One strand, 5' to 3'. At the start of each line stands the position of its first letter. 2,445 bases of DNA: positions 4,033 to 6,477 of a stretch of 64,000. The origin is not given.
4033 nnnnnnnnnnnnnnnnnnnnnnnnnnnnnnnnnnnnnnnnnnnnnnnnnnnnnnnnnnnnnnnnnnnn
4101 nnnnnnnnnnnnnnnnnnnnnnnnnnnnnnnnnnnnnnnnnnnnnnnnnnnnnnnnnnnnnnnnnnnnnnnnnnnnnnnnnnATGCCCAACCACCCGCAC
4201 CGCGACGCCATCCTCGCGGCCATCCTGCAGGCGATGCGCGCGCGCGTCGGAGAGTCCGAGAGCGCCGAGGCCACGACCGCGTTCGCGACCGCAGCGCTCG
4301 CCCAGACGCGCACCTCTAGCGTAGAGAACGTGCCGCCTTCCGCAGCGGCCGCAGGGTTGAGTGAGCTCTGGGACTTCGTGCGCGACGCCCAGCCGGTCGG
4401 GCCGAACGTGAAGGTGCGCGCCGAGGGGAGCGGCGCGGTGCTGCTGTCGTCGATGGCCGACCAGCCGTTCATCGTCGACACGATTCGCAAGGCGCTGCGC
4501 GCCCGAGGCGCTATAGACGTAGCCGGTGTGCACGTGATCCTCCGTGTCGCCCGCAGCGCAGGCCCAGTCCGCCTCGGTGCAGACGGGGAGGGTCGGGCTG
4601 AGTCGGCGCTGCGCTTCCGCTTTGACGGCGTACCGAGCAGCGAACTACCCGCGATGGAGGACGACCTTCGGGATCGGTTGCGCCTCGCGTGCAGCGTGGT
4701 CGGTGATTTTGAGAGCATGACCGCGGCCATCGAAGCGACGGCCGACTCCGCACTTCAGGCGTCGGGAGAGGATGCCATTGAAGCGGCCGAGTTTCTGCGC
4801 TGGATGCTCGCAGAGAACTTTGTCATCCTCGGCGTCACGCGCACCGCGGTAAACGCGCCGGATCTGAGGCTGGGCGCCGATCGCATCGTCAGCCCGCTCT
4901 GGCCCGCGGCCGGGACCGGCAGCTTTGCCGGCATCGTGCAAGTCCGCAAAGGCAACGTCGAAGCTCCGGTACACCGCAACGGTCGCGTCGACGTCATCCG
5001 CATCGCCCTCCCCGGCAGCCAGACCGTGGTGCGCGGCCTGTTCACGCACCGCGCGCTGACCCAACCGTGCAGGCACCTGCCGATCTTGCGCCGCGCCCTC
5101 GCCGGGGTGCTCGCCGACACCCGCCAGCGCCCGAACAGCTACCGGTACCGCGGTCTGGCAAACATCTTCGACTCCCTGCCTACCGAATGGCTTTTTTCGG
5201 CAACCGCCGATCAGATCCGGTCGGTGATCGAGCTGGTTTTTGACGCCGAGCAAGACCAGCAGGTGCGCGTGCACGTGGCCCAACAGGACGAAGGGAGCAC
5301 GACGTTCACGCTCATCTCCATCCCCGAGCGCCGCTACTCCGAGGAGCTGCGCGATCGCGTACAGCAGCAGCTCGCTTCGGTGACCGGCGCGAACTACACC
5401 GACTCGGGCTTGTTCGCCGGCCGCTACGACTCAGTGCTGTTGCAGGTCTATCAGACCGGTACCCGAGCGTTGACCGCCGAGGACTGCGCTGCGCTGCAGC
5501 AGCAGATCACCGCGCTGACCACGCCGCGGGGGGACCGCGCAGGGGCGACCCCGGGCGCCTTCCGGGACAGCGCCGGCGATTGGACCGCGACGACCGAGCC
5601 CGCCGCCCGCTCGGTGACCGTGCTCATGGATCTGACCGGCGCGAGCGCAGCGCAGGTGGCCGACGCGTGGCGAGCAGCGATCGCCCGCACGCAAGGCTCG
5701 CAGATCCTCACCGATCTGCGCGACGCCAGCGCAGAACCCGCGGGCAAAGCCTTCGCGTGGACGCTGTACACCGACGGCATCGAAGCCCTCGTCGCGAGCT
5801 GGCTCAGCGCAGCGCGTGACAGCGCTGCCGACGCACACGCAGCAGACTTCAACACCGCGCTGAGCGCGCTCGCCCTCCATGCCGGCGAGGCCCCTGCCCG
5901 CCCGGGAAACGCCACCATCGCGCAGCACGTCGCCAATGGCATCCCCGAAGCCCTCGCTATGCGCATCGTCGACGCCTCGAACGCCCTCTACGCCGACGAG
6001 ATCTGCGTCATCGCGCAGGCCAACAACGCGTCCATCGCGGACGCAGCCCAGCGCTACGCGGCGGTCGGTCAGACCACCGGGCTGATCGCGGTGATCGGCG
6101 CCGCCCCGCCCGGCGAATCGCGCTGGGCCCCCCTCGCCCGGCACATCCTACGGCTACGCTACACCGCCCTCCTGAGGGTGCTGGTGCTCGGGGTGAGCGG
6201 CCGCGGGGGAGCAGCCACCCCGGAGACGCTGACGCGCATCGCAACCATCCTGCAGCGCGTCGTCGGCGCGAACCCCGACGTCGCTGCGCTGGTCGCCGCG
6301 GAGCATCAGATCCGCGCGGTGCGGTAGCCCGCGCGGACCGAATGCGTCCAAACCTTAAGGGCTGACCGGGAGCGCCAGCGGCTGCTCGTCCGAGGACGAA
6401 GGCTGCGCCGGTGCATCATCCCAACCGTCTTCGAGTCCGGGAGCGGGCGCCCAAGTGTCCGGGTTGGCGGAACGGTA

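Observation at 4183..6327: NAD-glutamate-dehydrogenase-like protein that keeps the regulatory N- and C-terminal regions but seems to lack the catalytic core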

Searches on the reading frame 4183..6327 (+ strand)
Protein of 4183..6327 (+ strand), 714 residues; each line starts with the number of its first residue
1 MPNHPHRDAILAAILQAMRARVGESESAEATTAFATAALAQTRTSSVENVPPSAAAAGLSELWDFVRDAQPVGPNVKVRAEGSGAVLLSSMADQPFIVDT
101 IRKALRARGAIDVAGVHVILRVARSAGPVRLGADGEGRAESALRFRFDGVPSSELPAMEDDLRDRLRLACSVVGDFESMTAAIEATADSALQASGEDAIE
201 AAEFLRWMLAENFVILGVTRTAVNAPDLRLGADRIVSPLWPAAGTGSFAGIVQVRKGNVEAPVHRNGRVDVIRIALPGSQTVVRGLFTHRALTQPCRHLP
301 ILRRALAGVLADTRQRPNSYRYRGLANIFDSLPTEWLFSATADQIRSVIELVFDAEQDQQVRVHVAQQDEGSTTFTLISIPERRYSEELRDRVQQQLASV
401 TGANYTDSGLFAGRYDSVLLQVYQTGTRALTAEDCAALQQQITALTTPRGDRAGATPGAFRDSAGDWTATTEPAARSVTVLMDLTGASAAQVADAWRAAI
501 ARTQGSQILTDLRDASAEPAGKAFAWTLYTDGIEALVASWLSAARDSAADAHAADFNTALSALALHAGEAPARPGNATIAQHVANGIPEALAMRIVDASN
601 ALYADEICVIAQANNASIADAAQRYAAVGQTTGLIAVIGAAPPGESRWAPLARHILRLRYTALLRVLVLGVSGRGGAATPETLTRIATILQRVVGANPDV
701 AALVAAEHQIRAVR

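Call 6: search_protein_families(library=pfam, proteins=[window:4183-6327:+], max_evalue=1)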
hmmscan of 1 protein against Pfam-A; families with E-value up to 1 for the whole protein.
window:4183-6327:+ (714 aa): 5 families
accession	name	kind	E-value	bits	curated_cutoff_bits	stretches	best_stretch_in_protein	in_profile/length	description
PF21074.2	GDH_C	-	4.7e-09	36.3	26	1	478-671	82-284/339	Glutamate dehydrogenase, C-terminal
PF21073.2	GDH_HM1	-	1.2e-06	28.7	21.2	1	300-354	2-56/60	Glutamate dehydrogenase, helical motif 1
PF21075.3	GDH_ACT1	-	8.5e-06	26.1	23.7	1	34-154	1-136/144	Glutamate dehydrogenase, ACT1 domain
PF12414.13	Fox-1_C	-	0.01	16.7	25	1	488-554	8-74/94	Calcitonin gene-related peptide regulator C terminal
PF12472.13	DUF3693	-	0.068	13.2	21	1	620-651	20-49/60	Phage related protein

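Call 7: search_protein_families(library=ncbifam, proteins=[window:4183-6327:+], max_evalue=1)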
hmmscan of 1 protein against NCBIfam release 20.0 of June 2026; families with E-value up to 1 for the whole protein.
window:4183-6327:+ (714 aa): 2 families
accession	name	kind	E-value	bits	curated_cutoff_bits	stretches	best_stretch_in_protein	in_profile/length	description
TIGR02834.1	spo_ytxC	equivalog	0.2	11.3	206.95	1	339-400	6-66/276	putative sporulation protein YtxC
TIGR02096.1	TIGR02096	subfamily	0.73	10.2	97.1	0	340-376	39-75/129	ketosteroid isomerase-related protein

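Call 8: find_homologous_proteins(query=window:4183-6327:+)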
Query window:4183-6327:+ (714 aa): 8 proteins with E <= 0.001 among 8000 candidates.
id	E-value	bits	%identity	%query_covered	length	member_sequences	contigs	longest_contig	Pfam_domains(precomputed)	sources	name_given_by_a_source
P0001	0.0e+0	1477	97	100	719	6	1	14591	PF21075.4,PF21073.3,PF21074.3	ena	-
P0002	0.0e+0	1429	93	100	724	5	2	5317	PF21075.4,PF21073.3,PF21074.3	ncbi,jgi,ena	jgi:NAD-specific glutamate dehydrogenase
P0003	0.0e+0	1335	84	100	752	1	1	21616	PF21075.4,PF21073.3,PF21074.3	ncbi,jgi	jgi:NAD-specific glutamate dehydrogenase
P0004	0.0e+0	1045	71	100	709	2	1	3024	PF21075.4,PF21074.3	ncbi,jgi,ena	jgi:NAD-specific glutamate dehydrogenase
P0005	3.2e-250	850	61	99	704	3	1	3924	PF21073.3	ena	-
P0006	1.4e-145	504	54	65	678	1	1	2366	PF21075.4,PF21079.3,PF21073.3,PF21078.3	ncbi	ncbi:MAG: hypothetical protein ACK4YP_14195, partial [Myxococcota bacterium]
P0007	4.2e-59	219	33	52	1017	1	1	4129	PF21075.4,PF05088.19,PF21077.4,PF21073.3,PF21078.3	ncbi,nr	ncbi:MAG: NAD-glutamate dehydrogenase domain-containing protein, partial [Myxococcota bacterium]|nr:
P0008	5.2e-59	218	38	55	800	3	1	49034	PF21075.4,PF21079.3,PF05088.19,PF21077.4,PF21078.3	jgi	jgi:glutamate dehydrogenase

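Call 9: search_solved_structures(query=window:4183-6327:+, max_evalue=1, show_alignments=2)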
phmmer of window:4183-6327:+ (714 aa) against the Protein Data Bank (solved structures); distinct sequences matched with E-value up to 1: 0.

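Call 11: search_protein_families(library=pfam, proteins=[P0003, P0004, P0005, P0006, P0007, P0008], max_evalue=0.01)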
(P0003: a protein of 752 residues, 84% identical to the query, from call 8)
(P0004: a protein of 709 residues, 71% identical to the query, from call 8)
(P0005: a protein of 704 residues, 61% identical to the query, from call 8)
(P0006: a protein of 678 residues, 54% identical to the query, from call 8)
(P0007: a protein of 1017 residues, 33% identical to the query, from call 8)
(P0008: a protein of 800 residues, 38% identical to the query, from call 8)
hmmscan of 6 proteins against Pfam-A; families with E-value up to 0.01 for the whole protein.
P0003 (752 aa): 3 families
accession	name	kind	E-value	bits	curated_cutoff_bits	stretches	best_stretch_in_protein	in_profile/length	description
PF21074.2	GDH_C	-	1.2e-07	31.7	26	1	589-710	158-285/339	Glutamate dehydrogenase, C-terminal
PF21073.2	GDH_HM1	-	1.2e-06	28.7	21.2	1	300-354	2-56/60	Glutamate dehydrogenase, helical motif 1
PF21075.3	GDH_ACT1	-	3.4e-05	24.1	23.7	1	34-155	1-137/144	Glutamate dehydrogenase, ACT1 domain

P0004 (709 aa): 3 families
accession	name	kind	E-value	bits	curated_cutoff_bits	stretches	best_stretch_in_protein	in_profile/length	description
PF21074.2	GDH_C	-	5e-06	26.4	26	1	480-668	82-281/339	Glutamate dehydrogenase, C-terminal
PF21073.2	GDH_HM1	-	2.6e-05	24.5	21.2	1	301-355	2-56/60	Glutamate dehydrogenase, helical motif 1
PF21075.3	GDH_ACT1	-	3.5e-05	24.1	23.7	1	38-153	4-133/144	Glutamate dehydrogenase, ACT1 domain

P0005 (704 aa): 3 families
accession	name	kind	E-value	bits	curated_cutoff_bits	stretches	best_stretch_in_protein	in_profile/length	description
PF21073.2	GDH_HM1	-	3.6e-08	33.6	21.2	1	296-352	2-58/60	Glutamate dehydrogenase, helical motif 1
PF21075.3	GDH_ACT1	-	5.3e-05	23.5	23.7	1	26-148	1-133/144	Glutamate dehydrogenase, ACT1 domain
PF21074.2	GDH_C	-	0.00019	21.1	26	1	533-611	158-242/339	Glutamate dehydrogenase, C-terminal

P0006 (678 aa): 5 families
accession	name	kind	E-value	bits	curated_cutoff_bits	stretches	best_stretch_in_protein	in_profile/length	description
PF21078.2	GDH_HM3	-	2.9e-16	59.7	24.6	1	597-660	3-66/66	Glutamate dehydrogenase, helical motif 3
PF21075.3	GDH_ACT1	-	9.7e-08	32.4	23.7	1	43-158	8-137/144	Glutamate dehydrogenase, ACT1 domain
PF21073.2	GDH_HM1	-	1.7e-07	31.5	21.2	1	300-354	2-56/60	Glutamate dehydrogenase, helical motif 1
PF21079.2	GDH_HM2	-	2.1e-07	31.3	21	1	456-498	1-44/45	Glutamate dehydrogenase, helical motif 2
PF21077.3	GDH_ACT3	-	0.0048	17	22.2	0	513-566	14-68/80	Glutamate dehydrogenase, ACT3 domain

P0007 (1017 aa): 6 families
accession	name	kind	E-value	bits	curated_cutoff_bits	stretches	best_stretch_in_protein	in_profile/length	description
PF05088.18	Bac_GDH_CD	-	2.4e-130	435.8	22.8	1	698-1017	4-323/497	Bacterial NAD-glutamate dehydrogenase, catalytic domain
PF21078.2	GDH_HM3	-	3.6e-13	49.8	24.6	1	616-679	3-66/66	Glutamate dehydrogenase, helical motif 3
PF21075.3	GDH_ACT1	-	4.1e-11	43.3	23.7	1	39-143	16-130/144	Glutamate dehydrogenase, ACT1 domain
PF21073.2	GDH_HM1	-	3.3e-06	27.4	21.2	1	306-362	1-57/60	Glutamate dehydrogenase, helical motif 1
PF21077.3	GDH_ACT3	-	3.5e-06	27.1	22.2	1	533-585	15-68/80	Glutamate dehydrogenase, ACT3 domain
PF21076.3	GDH_ACT2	-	0.0014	19.6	22.8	1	382-457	14-90/90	Glutamate dehydrogenase, ACT2 domain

P0008 (800 aa): 7 families
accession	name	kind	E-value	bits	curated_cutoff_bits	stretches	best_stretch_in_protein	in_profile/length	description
PF05088.18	Bac_GDH_CD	-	3.4e-38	131.9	22.8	1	690-797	2-113/497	Bacterial NAD-glutamate dehydrogenase, catalytic domain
PF21078.2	GDH_HM3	-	2.1e-19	69.8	24.6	1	609-672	2-65/66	Glutamate dehydrogenase, helical motif 3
PF21079.2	GDH_HM2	-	9.1e-12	45.2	21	1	468-512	1-45/45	Glutamate dehydrogenase, helical motif 2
PF21077.3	GDH_ACT3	-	4.3e-08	33.2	22.2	1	530-583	17-72/80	Glutamate dehydrogenase, ACT3 domain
PF21075.3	GDH_ACT1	-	7.4e-06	26.3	23.7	1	94-148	67-127/144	Glutamate dehydrogenase, ACT1 domain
PF21073.2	GDH_HM1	-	0.00016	21.9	21.2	1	312-371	1-60/60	Glutamate dehydrogenase, helical motif 1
PF08751.17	TrwC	-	0.0028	17.8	25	1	605-720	40-147/286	TrwC relaxase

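Call 12: find_related_loci(query=window:4183-6327:+, collection=genome_contigs, flank=10000)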
Query window:4183-6327:+ (714 aa) in genome_contigs; peptide patterns used: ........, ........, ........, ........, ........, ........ (x = any residue, [..] = any of these).
148 stretches matched a pattern; 5 encode a relative of the query (tblastn E <= 1e-3); 5 distinct loci.
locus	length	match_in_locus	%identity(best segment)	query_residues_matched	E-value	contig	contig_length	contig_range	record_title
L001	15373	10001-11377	69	1-463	0e+0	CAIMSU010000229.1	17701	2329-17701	MAG: uncultured proteobacterium isolate Umea1p3_bin-980 genome assembly, contig: bin-980:229/375, whole genome shotgun s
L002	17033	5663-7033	68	1-458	0e+0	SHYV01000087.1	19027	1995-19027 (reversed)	MAG: Myxococcales bacterium isolate Baikal-deep-G128 BACOMB-C13821, whole genome shotgun sequence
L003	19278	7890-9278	68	1-464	0e+0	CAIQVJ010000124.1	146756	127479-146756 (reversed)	MAG: uncultured proteobacterium isolate KTt_bin-1053 genome assembly, contig: bin-1053:124/137, whole genome shotgun seq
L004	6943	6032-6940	66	1-304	7e-109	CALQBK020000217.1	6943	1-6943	MAG: Bifidobacterium breve isolate HRS-HS13-bin-116 genome assembly, contig: HRSG-H13-C18524, whole genome shotgun seque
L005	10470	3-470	77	310-464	5e-70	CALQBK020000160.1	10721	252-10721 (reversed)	MAG: Bifidobacterium breve isolate HRS-HS13-bin-116 genome assembly, contig: HRSG-H13-C10163, whole genome shotgun seque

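Call 21: find_encoding_contigs(protein=P0003, flank=10000, max_places=3)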
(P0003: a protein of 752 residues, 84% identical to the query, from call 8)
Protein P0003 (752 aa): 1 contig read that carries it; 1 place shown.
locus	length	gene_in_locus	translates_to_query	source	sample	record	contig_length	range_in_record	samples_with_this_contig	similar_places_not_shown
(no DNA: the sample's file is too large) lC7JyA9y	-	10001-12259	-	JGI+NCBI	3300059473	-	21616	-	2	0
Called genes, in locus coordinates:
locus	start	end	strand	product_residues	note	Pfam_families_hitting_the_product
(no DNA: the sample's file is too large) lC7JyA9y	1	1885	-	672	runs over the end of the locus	PF13424:TPR_12 (faint), PF13428:TPR_14 (faint), PF13431:TPR_17 (faint), PF13432:TPR_16 (faint), PF14561:TPR_20 (faint), PF23914:TPR_CcmH_CycH (faint), PF25063:ARM_TT21_C (weak), PF14559:TPR_19, +6 more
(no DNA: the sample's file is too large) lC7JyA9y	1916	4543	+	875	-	PF01564:Spermine_synth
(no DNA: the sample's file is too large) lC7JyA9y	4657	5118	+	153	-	-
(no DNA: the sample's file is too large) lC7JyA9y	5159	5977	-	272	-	-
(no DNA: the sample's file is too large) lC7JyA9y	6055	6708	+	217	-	-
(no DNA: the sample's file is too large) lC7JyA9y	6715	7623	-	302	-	PF05090:HTTM (weak)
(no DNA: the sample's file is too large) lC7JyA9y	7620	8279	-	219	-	-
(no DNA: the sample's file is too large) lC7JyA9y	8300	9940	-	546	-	PF02463:SMC_N (faint), PF03193:RsgA_GTPase (faint), PF00005:ABC_tran, PF13304:AAA_21 (faint), PF13401:AAA_22 (faint), PF13555:AAA_29 (faint), PF12848:ABC_tran_Xtn, PF00005:ABC_tran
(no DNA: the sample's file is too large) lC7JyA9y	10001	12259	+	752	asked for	PF21075:GDH_ACT1 (faint), PF21073:GDH_HM1 (weak), PF21074:GDH_C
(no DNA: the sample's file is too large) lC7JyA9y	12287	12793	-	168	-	-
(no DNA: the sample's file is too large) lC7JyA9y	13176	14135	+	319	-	-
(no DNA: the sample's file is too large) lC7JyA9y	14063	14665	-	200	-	PF00160:Pro_isomerase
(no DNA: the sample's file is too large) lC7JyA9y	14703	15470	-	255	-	PF00106:adh_short, PF08659:KR, PF13561:adh_short_C2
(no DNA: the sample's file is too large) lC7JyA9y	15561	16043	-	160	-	PF14499:DUF4437, PF12973:Cupin_7, PF07883:Cupin_2 (weak)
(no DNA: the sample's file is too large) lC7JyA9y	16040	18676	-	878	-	PF01411:tRNA-synt_2c, PF07973:tRNA_SAD, PF02272:DHHA1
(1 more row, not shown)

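Call 22: find_encoding_contigs(protein=P0005, flank=10000, max_places=3)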
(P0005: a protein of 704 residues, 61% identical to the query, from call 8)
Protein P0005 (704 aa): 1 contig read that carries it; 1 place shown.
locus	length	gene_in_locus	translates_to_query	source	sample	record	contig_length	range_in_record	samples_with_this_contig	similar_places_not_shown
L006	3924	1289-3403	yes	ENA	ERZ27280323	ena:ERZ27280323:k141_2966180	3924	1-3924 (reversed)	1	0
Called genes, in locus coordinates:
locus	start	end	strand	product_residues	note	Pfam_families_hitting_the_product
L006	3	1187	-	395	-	?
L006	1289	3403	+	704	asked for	PF21073:GDH_HM1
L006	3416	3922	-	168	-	?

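Call 23: find_encoding_contigs(protein=P0004, flank=10000, max_places=3)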
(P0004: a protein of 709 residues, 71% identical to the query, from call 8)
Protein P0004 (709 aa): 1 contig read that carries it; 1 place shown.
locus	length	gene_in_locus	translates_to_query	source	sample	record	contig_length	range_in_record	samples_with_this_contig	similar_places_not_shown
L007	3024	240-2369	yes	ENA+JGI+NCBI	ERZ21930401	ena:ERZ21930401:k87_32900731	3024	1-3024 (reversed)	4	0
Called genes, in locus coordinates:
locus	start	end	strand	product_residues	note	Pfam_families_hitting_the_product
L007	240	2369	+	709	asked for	PF21075:GDH_ACT1 (faint), PF21074:GDH_C (weak)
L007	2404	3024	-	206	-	?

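Call 24: find_encoding_contigs(protein=P0001, flank=10000, max_places=3)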
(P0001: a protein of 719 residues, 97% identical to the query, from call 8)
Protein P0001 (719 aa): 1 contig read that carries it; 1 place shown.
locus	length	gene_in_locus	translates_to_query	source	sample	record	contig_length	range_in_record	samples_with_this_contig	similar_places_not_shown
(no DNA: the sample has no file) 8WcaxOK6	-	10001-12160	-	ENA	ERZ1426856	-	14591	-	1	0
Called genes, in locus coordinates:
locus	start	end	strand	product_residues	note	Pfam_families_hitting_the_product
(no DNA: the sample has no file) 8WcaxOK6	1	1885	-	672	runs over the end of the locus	PF13424:TPR_12 (faint), PF13428:TPR_14 (faint), PF13431:TPR_17 (faint), PF13432:TPR_16 (faint), PF14561:TPR_20 (faint), PF25063:ARM_TT21_C (faint), PF00515:TPR_1 (faint), PF14559:TPR_19, +5 more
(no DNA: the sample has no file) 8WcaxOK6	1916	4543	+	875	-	PF01564:Spermine_synth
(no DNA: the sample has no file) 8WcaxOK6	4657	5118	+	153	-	-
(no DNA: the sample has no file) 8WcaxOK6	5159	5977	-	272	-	-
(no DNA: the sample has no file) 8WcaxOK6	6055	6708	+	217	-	-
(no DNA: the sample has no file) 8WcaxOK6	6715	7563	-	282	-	PF05090:HTTM (faint)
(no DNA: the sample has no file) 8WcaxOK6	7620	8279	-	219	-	-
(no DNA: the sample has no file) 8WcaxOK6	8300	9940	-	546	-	PF02463:SMC_N (faint), PF03193:RsgA_GTPase (faint), PF00005:ABC_tran, PF13304:AAA_21 (faint), PF13401:AAA_22 (faint), PF13555:AAA_29 (faint), PF12848:ABC_tran_Xtn, PF00005:ABC_tran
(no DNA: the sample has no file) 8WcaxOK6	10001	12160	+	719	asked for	PF21075:GDH_ACT1 (faint), PF21073:GDH_HM1 (weak), PF21074:GDH_C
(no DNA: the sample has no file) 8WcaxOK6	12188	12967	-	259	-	-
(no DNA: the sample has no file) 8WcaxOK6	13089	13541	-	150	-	?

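Call 25: find_encoding_contigs(protein=P0002, flank=10000, max_places=3)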
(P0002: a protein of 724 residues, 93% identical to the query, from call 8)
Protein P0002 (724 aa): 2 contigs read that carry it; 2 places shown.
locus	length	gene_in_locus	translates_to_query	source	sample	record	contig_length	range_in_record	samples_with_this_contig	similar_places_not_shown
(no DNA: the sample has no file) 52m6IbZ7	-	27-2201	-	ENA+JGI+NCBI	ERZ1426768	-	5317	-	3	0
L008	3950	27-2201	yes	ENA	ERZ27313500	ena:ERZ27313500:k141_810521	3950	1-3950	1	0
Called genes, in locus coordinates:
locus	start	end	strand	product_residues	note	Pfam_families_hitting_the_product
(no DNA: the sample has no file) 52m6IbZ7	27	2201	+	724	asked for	PF21075:GDH_ACT1 (weak), PF21073:GDH_HM1 (weak), PF21074:GDH_C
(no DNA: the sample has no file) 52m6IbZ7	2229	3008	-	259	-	-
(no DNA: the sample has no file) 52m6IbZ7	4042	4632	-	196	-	PF00160:Pro_isomerase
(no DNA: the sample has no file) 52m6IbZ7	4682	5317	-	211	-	?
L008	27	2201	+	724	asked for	PF21075:GDH_ACT1 (weak), PF21073:GDH_HM1 (weak), PF21074:GDH_C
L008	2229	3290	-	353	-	-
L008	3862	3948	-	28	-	?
